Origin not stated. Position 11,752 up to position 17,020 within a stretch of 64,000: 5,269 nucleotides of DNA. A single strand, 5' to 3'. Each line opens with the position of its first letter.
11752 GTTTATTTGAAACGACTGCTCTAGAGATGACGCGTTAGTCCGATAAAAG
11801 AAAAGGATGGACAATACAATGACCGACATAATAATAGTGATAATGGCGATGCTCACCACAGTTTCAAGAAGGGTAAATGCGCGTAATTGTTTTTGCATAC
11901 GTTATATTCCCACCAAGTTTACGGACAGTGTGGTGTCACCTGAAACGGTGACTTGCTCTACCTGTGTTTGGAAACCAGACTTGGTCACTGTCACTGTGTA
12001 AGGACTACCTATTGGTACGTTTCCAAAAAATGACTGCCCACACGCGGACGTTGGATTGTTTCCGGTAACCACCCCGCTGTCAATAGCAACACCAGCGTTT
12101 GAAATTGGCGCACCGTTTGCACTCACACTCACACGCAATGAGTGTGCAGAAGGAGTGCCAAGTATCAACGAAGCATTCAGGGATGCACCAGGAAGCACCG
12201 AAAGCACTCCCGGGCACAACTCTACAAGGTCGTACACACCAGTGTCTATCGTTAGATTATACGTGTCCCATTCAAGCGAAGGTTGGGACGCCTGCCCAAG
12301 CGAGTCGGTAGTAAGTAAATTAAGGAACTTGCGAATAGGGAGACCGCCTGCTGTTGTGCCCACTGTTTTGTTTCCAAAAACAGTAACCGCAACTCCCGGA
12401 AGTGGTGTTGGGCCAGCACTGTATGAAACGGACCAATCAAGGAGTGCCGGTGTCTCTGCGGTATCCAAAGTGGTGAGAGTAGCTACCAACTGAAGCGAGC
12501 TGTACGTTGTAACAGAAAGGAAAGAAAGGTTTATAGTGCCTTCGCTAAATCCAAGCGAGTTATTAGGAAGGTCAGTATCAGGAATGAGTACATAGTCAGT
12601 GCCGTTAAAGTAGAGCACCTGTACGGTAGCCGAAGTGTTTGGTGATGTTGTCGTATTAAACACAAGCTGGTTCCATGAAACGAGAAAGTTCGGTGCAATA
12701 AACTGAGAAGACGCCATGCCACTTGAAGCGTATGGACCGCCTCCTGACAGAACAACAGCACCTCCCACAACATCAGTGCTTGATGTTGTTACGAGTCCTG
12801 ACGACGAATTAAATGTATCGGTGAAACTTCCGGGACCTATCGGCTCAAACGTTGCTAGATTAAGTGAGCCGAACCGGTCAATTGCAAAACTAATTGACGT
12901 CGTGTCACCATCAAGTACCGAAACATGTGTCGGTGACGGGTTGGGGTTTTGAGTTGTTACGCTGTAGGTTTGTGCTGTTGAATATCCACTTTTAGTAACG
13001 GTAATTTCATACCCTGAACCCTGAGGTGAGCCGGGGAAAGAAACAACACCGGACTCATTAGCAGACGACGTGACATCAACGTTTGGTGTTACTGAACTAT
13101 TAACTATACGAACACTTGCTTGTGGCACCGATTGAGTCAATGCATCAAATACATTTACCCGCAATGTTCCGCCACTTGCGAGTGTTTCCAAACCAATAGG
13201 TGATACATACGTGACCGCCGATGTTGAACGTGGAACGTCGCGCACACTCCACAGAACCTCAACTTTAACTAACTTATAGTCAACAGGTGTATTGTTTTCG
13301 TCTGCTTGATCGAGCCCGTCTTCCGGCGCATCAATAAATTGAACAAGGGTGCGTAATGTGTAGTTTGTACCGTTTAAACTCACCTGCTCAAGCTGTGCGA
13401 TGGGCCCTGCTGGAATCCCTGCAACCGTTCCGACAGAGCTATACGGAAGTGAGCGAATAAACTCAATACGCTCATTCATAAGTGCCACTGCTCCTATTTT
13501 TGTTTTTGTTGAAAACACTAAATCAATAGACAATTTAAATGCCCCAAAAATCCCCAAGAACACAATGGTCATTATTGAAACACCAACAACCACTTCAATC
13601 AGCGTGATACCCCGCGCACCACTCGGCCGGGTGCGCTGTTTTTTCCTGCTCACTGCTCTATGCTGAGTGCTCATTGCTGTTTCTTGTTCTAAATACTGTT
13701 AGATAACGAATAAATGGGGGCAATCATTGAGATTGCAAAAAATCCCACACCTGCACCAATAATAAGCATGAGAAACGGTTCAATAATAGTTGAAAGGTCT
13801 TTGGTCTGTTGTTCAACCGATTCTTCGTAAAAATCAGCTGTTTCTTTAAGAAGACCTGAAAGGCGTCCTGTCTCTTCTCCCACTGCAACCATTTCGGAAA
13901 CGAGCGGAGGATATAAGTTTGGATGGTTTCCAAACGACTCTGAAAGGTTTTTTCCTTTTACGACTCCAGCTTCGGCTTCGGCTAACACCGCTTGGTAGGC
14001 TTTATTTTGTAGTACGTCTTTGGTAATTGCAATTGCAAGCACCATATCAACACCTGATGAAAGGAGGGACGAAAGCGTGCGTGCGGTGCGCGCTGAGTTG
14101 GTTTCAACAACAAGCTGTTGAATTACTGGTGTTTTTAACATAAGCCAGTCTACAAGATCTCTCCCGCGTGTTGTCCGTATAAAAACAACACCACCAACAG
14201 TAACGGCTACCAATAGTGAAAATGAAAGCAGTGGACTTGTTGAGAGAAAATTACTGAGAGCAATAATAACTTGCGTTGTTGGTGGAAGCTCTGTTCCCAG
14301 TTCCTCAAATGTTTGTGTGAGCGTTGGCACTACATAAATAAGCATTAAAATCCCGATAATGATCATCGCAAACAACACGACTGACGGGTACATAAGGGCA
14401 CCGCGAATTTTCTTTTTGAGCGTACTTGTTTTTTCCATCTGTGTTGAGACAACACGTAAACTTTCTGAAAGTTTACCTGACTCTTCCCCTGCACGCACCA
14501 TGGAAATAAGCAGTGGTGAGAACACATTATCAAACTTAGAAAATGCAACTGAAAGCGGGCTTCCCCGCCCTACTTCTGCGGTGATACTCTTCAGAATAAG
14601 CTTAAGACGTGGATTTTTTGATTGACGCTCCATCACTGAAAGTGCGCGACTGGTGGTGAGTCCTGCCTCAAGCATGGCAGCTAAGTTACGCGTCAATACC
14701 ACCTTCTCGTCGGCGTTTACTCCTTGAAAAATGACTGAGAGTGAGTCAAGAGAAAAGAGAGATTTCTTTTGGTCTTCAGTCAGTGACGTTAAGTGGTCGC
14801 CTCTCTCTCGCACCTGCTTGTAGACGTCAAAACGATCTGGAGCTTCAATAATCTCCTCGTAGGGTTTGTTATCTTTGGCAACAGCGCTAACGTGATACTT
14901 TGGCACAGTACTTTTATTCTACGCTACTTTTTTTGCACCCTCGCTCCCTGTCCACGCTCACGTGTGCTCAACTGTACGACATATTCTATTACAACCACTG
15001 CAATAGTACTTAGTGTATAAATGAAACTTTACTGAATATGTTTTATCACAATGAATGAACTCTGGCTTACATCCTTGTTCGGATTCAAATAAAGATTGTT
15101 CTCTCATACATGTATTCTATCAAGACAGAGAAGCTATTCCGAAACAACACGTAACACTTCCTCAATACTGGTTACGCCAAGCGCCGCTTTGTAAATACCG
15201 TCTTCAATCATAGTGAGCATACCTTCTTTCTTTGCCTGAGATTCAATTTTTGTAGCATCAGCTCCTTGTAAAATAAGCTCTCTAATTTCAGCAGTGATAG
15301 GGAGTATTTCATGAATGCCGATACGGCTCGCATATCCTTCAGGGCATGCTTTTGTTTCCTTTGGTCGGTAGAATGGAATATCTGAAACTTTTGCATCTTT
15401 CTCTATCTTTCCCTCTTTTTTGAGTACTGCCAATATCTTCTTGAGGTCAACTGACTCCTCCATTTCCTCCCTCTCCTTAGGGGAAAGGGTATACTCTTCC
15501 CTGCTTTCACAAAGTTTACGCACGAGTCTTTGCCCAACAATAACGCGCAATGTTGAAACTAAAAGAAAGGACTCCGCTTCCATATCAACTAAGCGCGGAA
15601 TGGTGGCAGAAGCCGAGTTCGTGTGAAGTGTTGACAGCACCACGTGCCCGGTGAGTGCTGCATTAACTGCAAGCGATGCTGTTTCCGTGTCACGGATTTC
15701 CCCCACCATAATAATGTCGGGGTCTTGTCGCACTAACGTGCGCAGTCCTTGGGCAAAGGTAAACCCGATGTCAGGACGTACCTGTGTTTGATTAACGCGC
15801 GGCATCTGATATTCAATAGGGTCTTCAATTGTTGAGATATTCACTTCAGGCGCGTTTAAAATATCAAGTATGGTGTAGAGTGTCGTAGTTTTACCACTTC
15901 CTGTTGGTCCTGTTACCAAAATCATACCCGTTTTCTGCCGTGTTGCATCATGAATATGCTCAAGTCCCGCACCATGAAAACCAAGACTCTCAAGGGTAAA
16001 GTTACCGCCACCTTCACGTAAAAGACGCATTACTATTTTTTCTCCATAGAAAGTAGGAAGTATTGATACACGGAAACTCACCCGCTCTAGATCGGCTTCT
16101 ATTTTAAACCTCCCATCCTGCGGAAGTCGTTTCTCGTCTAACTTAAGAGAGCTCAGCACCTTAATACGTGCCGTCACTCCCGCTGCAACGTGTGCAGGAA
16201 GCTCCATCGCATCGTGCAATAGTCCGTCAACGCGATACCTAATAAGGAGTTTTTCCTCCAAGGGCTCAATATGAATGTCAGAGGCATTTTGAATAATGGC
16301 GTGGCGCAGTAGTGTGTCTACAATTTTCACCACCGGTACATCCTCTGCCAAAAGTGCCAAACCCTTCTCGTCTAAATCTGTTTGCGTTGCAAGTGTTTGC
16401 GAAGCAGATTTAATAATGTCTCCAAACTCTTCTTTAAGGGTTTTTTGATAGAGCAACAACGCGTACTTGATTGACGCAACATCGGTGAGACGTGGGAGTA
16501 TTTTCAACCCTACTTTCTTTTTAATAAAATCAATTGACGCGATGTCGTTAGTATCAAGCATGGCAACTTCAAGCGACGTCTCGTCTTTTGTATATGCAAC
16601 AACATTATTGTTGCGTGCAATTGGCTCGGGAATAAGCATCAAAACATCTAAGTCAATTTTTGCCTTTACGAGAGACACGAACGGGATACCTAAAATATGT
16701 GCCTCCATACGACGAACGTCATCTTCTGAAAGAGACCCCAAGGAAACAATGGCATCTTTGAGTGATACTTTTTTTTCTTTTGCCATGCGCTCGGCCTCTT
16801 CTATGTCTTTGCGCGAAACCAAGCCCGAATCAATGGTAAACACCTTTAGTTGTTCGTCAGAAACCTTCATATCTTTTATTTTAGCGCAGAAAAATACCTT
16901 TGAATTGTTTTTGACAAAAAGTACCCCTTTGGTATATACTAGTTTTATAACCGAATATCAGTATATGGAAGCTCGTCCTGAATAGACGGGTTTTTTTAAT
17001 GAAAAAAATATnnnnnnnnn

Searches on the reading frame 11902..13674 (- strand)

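Call 41: search_protein_families(library=pfam, proteins=[window:11902-13674:-], max_evalue=0.0001)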
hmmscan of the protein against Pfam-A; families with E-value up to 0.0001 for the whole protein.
window:11902-13674:- (590 aa): 1 family
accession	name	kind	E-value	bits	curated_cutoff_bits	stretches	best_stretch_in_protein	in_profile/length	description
PF13620.12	CarboxypepD_reg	-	3.5e-12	46.9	32.3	2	518-587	8-79/82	Carboxypeptidase regulatory-like domain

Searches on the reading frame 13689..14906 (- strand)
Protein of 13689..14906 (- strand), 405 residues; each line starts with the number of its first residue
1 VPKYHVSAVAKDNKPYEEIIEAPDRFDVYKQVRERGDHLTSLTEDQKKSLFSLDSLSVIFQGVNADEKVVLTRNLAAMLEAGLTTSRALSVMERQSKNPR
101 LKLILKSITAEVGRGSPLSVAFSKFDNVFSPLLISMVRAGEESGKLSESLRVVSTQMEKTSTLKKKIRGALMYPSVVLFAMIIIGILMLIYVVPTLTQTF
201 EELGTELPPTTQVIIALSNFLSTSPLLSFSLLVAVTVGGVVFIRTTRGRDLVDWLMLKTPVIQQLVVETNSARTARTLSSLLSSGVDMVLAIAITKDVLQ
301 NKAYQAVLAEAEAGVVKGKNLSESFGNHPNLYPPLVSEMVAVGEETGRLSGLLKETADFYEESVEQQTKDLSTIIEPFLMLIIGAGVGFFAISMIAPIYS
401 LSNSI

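Call 41: search_protein_families(library=pfam, proteins=[window:13689-14906:-], max_evalue=0.0001)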
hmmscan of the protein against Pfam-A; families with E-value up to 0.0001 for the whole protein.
window:13689-14906:- (405 aa): 1 family
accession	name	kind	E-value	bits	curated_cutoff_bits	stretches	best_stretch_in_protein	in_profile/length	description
PF00482.28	T2SSF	-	9.8e-57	190.8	25.2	2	72-194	2-125/125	Type II secretion system (T2SS), protein F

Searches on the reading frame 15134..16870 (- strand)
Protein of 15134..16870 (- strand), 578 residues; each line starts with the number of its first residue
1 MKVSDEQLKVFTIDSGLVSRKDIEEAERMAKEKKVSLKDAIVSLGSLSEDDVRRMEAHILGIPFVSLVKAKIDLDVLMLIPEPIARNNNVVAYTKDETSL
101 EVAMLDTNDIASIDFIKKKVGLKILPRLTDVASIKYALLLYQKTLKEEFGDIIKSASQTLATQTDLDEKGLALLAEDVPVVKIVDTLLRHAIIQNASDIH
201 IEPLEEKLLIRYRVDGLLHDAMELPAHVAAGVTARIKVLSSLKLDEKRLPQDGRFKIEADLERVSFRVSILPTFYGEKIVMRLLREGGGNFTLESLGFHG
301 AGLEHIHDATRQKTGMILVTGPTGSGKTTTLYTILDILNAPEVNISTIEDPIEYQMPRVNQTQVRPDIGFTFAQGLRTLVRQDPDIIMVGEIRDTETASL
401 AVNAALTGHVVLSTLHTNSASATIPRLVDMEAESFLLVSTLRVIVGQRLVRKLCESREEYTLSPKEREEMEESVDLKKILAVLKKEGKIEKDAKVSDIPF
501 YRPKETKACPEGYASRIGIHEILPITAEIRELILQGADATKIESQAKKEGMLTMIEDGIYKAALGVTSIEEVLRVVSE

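Call 41: search_protein_families(library=pfam, proteins=[window:15134-16870:-], max_evalue=0.0001)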
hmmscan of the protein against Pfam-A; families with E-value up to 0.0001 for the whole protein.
window:15134-16870:- (578 aa): 2 families
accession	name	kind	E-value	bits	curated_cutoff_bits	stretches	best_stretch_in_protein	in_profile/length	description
PF00437.27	T2SSE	-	2.4e-122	408.6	24.9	1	176-574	4-370/370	Type II/IV secretion system protein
PF05157.20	MshEN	-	8.8e-08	32.5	23.1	1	60-143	1-85/90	MshEN domain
